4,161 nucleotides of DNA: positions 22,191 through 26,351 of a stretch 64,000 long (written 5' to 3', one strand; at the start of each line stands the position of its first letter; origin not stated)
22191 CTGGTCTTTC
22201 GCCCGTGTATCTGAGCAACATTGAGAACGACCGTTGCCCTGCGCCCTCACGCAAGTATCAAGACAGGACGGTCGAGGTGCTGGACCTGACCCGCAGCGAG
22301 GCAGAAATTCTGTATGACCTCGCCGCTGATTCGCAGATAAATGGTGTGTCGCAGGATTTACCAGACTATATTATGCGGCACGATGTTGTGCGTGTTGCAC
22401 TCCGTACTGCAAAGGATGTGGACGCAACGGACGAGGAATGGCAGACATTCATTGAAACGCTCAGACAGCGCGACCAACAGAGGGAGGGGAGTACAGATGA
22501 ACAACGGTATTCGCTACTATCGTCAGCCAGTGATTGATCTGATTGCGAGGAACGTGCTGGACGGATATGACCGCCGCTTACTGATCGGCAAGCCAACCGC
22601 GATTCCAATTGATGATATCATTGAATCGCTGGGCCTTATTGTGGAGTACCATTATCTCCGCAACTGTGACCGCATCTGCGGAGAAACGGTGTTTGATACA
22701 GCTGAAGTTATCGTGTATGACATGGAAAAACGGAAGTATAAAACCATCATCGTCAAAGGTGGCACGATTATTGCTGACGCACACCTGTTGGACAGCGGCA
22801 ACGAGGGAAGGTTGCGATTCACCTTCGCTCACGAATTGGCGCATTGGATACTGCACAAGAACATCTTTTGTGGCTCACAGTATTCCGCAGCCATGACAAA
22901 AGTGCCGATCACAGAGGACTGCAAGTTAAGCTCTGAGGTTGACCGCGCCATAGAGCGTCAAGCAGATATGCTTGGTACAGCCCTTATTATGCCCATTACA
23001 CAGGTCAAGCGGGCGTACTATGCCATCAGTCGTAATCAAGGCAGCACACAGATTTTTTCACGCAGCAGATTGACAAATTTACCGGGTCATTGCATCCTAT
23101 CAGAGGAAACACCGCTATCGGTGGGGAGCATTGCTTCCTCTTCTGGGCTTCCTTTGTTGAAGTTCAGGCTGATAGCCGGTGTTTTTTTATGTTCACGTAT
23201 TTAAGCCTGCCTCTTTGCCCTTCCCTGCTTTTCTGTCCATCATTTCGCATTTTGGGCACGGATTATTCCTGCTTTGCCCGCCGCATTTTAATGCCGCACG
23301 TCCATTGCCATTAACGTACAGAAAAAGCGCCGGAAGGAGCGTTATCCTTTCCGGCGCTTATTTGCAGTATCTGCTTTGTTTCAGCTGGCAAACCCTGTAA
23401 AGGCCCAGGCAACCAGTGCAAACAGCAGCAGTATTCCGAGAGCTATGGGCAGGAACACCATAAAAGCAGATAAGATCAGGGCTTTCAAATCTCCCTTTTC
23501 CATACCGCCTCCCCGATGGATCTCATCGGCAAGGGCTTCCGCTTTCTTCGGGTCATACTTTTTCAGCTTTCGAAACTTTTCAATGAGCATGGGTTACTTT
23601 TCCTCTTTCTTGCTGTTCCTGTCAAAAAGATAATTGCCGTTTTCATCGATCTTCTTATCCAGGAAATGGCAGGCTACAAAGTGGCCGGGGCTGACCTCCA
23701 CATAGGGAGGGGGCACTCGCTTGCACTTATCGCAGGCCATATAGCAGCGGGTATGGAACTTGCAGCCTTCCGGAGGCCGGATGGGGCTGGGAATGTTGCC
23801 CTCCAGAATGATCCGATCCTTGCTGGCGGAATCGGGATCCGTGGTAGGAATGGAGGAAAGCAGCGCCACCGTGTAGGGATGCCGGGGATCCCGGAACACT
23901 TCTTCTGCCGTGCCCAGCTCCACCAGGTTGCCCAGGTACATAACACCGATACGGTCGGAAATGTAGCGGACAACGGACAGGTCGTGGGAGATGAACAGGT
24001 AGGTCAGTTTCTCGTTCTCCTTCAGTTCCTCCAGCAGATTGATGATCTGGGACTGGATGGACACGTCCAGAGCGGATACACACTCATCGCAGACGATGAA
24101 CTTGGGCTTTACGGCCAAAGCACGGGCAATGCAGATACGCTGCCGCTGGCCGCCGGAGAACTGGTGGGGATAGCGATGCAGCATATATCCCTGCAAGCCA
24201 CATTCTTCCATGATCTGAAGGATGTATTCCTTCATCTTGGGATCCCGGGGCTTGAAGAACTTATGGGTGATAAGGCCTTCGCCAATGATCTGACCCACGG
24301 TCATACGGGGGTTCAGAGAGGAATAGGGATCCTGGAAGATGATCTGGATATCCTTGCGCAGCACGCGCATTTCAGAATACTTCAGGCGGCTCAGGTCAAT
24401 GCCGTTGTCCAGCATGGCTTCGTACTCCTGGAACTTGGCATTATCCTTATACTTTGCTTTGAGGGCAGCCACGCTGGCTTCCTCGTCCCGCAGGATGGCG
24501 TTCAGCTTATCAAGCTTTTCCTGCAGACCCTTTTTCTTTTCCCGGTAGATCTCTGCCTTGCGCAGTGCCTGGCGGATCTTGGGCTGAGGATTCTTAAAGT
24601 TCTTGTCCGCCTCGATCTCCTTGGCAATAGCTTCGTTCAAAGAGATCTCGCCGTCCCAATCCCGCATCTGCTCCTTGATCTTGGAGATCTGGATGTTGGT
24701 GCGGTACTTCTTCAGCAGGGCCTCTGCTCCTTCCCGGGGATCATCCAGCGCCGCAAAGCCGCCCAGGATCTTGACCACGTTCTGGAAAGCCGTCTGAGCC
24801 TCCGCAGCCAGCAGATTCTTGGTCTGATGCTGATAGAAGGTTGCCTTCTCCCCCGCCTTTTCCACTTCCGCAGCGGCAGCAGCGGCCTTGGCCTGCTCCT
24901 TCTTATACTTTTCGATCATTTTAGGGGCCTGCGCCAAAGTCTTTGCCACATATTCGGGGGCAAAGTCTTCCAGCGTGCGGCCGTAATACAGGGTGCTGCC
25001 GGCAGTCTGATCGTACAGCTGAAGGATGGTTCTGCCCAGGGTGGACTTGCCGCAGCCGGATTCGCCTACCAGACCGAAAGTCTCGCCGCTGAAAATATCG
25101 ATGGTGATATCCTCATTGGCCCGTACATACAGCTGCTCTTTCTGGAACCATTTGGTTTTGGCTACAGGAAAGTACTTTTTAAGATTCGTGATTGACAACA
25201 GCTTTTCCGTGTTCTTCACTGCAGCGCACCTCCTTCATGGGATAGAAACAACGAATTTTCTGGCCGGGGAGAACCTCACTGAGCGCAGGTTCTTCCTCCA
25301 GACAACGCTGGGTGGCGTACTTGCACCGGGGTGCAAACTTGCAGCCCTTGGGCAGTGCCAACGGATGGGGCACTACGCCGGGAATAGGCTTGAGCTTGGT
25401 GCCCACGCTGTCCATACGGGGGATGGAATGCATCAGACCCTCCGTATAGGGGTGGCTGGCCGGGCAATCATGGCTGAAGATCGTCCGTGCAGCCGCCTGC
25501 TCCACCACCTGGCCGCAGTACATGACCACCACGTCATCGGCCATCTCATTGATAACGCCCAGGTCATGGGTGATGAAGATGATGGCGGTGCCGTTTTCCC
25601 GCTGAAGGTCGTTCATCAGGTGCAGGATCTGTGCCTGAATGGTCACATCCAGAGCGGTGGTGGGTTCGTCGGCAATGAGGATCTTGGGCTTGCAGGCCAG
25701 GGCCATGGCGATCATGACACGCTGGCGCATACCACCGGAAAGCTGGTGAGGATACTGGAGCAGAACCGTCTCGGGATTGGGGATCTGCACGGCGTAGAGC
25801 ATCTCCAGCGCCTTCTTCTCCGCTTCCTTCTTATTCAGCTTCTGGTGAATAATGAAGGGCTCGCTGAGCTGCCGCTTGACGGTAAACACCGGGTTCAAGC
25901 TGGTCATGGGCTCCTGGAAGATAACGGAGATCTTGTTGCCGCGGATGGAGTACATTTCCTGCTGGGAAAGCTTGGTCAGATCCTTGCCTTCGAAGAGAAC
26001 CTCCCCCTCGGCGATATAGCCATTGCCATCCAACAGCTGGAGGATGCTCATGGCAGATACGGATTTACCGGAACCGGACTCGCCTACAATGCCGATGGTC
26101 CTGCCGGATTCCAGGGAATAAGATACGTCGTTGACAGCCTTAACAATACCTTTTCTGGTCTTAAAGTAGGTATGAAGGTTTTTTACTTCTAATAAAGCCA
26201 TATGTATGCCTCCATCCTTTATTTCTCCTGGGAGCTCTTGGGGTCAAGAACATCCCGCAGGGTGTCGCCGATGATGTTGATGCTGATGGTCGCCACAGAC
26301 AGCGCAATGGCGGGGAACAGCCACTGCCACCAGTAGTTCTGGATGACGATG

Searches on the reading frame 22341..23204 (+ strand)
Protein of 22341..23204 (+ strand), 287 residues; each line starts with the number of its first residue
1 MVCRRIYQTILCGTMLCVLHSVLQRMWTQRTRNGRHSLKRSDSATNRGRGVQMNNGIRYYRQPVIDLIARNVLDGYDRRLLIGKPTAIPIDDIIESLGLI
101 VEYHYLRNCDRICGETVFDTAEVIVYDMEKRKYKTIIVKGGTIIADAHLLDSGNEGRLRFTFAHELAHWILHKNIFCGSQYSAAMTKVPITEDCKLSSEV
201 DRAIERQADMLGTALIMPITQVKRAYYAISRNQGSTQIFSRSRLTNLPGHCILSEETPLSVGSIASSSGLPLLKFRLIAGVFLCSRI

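Call 30: search_protein_families(library=pfam, proteins=[window:22341-23204:+], max_evalue=0.001)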
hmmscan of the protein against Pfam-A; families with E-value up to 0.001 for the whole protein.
window:22341-23204:+ (287 aa): 1 family
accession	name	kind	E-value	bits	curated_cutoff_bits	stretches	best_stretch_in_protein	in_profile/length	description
PF06114.19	Peptidase_M78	-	6.9e-07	29.6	22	1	154-226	38-96/123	IrrE N-terminal-like domain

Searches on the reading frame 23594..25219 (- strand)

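Call 30: search_protein_families(library=pfam, proteins=[window:23594-25219:-], max_evalue=0.001)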
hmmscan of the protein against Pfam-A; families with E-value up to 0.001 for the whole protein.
window:23594-25219:- (541 aa): 3 families
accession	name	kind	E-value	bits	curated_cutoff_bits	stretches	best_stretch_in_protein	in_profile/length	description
PF00005.33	ABC_tran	-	1.6e-28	100.5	25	2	273-381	46-136/137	ABC transporter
PF08352.17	oligo_HPY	-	9.7e-19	68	27.1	1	433-499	1-65/65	Oligopeptide/dipeptide transporter, C-terminal region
PF02463.25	SMC_N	-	7.3e-06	26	40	1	43-427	22-212/220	RecF/RecN/SMC N terminal domain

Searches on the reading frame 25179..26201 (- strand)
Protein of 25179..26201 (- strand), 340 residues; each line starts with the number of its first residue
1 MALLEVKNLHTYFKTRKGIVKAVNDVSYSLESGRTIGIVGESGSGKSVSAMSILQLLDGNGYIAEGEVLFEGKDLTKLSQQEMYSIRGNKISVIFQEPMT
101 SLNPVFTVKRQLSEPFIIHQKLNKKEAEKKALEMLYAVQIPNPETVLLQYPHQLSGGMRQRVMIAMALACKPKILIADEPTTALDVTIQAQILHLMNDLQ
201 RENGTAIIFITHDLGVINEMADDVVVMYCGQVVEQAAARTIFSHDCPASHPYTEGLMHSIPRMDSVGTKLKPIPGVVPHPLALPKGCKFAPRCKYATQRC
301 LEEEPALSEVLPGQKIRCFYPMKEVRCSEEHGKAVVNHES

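Call 30: search_protein_families(library=pfam, proteins=[window:25179-26201:-], max_evalue=0.001)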
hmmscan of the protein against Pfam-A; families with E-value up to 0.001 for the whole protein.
window:25179-26201:- (340 aa): 4 families
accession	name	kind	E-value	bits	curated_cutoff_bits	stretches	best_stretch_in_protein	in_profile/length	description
PF00005.33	ABC_tran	-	4.3e-31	108.8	25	1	23-182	1-137/137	ABC transporter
PF08352.17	oligo_HPY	-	5.5e-18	65.6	27.1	1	233-300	1-65/65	Oligopeptide/dipeptide transporter, C-terminal region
PF13304.12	AAA_21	-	1.2e-08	35.9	27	1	150-218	234-304/304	AAA domain, putative AbiEii toxin, Type IV TA system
PF02463.25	SMC_N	-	2.4e-07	30.8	40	1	35-228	26-212/220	RecF/RecN/SMC N terminal domain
